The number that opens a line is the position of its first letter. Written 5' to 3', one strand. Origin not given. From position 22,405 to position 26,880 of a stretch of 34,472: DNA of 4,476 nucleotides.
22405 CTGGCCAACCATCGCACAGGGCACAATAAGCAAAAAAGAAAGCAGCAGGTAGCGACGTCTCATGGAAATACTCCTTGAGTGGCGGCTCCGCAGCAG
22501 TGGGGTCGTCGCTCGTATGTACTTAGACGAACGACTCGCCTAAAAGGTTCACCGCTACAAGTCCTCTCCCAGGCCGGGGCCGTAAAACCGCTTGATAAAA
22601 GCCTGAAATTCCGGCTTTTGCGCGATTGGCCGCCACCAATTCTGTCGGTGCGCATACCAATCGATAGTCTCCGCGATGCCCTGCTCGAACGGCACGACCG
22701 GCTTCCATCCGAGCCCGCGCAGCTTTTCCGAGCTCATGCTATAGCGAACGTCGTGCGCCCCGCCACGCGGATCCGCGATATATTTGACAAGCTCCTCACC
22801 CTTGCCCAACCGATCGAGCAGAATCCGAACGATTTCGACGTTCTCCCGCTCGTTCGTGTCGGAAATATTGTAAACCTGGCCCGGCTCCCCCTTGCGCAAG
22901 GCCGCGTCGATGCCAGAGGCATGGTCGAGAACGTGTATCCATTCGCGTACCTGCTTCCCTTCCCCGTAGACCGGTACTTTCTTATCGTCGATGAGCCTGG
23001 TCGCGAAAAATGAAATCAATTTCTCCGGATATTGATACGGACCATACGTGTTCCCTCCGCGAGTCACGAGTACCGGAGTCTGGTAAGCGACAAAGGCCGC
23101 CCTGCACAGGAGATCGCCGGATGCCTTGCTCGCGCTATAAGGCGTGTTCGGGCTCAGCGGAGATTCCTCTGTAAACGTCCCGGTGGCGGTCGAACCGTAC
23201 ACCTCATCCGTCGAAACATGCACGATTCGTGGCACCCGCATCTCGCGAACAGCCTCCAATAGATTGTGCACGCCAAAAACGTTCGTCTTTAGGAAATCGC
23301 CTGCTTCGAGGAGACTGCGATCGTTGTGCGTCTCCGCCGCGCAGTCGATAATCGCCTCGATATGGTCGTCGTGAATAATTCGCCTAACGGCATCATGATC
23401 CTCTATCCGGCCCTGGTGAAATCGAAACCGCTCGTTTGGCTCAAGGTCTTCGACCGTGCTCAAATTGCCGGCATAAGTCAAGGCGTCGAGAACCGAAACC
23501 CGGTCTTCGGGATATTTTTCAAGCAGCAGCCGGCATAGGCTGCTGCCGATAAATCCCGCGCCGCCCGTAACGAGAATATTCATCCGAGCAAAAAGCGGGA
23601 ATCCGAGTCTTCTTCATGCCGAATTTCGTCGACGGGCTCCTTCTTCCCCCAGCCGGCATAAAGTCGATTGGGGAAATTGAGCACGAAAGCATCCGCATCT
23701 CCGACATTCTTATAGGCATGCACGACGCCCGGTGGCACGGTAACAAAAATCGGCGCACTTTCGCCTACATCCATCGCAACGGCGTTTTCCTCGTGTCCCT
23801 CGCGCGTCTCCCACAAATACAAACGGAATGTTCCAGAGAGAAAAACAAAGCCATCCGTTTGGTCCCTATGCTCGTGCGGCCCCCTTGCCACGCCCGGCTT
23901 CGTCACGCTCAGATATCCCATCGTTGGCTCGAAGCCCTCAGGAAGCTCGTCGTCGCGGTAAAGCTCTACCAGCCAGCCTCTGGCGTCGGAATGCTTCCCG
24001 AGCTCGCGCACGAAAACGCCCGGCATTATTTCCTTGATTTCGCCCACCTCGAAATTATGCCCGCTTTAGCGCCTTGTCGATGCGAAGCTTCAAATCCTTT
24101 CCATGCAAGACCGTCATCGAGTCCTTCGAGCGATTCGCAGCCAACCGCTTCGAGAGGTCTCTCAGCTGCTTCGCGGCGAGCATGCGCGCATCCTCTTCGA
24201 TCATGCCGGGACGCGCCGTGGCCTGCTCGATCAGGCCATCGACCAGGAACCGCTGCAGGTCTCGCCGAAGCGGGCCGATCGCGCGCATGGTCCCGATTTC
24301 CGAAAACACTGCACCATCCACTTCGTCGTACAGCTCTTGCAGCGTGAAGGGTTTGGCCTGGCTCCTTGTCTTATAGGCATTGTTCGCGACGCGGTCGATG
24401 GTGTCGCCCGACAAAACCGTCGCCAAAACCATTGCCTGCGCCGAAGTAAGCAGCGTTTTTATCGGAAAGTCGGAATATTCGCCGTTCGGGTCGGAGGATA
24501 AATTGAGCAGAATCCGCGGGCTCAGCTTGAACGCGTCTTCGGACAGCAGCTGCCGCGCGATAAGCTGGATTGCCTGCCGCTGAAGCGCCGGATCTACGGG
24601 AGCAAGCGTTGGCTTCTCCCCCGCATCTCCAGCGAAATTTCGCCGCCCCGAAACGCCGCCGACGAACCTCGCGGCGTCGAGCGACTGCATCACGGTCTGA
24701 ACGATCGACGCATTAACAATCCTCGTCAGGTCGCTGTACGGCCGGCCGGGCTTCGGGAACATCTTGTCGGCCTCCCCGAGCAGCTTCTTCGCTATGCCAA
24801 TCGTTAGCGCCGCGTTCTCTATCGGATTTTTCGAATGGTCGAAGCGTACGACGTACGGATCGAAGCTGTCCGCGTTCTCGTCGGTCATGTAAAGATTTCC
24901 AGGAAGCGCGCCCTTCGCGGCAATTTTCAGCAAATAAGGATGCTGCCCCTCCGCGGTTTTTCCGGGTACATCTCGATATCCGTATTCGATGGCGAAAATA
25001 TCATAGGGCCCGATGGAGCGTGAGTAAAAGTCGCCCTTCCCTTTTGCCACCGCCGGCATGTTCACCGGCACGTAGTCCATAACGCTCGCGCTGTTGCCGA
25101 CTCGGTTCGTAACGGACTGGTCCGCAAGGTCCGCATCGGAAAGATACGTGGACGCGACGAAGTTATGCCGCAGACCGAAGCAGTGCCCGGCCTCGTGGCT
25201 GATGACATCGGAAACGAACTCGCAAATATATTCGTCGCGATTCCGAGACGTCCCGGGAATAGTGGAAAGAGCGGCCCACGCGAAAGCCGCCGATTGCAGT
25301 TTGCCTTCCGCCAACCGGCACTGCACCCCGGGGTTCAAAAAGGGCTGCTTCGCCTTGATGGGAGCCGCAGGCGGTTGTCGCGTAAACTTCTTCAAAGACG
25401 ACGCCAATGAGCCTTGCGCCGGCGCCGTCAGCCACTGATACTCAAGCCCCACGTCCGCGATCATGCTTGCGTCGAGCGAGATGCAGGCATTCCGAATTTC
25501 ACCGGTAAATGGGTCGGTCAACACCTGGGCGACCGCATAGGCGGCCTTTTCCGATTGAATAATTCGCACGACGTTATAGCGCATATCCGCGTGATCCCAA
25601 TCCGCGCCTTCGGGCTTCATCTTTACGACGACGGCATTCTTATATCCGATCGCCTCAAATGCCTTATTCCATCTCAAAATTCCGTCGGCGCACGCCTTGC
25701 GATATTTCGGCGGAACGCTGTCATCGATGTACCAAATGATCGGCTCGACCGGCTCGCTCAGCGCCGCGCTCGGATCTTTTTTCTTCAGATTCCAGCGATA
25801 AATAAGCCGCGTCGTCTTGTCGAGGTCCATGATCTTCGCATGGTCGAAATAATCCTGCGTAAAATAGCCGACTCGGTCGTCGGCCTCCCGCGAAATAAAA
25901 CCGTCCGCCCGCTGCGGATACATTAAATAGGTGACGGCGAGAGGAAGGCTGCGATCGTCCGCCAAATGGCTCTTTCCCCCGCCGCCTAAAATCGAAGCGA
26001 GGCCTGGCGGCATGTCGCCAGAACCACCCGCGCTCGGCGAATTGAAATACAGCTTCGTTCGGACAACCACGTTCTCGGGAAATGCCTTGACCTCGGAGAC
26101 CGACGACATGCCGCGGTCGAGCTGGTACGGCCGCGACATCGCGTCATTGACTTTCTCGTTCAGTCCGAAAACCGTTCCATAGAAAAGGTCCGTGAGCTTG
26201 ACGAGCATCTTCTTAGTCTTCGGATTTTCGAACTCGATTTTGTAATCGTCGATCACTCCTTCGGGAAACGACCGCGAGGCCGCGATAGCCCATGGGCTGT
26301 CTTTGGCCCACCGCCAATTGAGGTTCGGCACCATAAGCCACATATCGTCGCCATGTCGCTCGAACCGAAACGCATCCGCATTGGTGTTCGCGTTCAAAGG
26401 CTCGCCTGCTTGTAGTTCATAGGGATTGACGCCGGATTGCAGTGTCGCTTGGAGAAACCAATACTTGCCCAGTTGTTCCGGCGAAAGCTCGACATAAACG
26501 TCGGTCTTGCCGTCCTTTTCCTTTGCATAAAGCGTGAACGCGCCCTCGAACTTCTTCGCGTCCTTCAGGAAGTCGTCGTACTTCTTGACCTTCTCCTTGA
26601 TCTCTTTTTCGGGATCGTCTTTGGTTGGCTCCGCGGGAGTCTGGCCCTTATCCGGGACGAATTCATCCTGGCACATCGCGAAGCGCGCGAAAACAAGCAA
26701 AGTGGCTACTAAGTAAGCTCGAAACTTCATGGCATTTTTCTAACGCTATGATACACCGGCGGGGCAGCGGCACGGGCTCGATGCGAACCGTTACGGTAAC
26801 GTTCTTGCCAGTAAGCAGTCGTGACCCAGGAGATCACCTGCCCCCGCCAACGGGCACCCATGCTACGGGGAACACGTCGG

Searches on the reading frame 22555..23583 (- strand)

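Call 10: search_protein_families(library=pfam, proteins=[window:22555-23583:-], max_evalue=0.001)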
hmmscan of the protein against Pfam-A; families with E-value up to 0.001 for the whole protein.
window:22555-23583:- (342 aa): 7 families
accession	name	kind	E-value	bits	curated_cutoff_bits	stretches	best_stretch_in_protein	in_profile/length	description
PF16363.11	GDP_Man_Dehyd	-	1e-64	219.6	27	1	4-306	1-332/332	GDP-mannose 4,6 dehydratase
PF01370.27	Epimerase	-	2.9e-60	204.1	20.9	1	3-240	1-239/240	NAD dependent epimerase/dehydratase family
PF04321.23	RmlD_sub_bind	-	1.1e-18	67.8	27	1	1-308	1-283/287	RmlD substrate binding domain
PF01073.25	3Beta_HSD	-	4.4e-17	62.4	22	1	4-220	1-220/280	3-beta hydroxysteroid dehydrogenase/isomerase family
PF02719.21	Polysacc_synt_2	-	2.3e-15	57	20.2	1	3-133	1-136/293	Polysaccharide biosynthesis protein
PF07993.18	NAD_binding_4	-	6.3e-12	45.6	20.1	1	73-181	87-209/258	Male sterility protein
PF13460.12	NAD_binding_10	-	1.1e-05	25.9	27.2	1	7-139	1-111/184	NAD(P)H-binding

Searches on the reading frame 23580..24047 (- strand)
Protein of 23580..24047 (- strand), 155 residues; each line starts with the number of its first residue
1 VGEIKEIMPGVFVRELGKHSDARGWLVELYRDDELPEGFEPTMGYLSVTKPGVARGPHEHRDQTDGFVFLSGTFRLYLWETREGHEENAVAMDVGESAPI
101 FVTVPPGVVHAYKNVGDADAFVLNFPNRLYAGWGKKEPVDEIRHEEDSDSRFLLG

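Call 10: search_protein_families(library=pfam, proteins=[window:23580-24047:-], max_evalue=0.001)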
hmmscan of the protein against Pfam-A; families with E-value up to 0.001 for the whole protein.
window:23580-24047:- (155 aa): 4 families
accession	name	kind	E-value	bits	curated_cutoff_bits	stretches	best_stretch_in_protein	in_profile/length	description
PF14667.12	Polysacc_synt_C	-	2.2e-12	47.5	28.7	1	19-130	1-103/111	Polysaccharide biosynthesis C-terminal domain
PF07883.17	Cupin_2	-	1.8e-06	28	27.2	1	49-123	5-67/70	Cupin domain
PF05523.17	FdtA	-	5.4e-06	26.7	23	1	13-125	5-109/131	WxcM-like, C-terminal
PF00908.23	dTDP_sugar_isom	-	1.2e-05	25.5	27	1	8-123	4-127/168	dTDP-4-dehydrorhamnose 3,5-epimerase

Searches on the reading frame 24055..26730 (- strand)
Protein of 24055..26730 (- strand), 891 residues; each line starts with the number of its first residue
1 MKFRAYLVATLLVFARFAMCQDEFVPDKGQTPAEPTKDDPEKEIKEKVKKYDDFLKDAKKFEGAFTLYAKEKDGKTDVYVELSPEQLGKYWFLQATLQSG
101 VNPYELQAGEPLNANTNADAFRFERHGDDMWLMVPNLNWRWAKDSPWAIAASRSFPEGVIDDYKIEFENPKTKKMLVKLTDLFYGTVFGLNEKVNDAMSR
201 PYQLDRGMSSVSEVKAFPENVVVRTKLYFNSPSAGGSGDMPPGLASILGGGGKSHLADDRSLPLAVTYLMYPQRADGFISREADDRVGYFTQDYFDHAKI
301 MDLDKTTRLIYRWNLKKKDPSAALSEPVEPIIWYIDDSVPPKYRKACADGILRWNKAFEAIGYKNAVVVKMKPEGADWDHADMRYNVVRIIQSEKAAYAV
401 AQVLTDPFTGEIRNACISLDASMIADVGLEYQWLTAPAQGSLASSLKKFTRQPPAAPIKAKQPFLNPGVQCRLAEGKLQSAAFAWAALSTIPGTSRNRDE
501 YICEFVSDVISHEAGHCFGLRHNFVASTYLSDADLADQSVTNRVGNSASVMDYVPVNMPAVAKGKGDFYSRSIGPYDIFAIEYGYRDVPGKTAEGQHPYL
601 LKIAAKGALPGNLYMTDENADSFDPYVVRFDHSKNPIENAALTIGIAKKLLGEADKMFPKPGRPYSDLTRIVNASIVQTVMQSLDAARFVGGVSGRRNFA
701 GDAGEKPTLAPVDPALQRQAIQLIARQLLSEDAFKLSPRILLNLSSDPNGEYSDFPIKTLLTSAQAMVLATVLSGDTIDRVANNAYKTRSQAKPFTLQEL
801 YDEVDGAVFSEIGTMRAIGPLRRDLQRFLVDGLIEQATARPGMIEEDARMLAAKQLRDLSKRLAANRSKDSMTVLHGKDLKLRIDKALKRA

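Call 10: search_protein_families(library=pfam, proteins=[window:24055-26730:-], max_evalue=0.001)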
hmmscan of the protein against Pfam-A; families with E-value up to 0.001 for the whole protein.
window:24055-26730:- (891 aa): 3 families
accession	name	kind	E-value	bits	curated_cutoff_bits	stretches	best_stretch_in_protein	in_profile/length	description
PF16313.11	DUF4953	-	6.8e-66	223.1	24.2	1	497-812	4-313/316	Met-zincin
PF17148.9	DUF5117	-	1.3e-23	84.2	27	1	115-318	3-189/189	Domain of unknown function (DUF5117)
PF13574.12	Reprolysin_2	-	0.00027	21.3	27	1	504-554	123-173/195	Metallo-peptidase family M12B Reprolysin-like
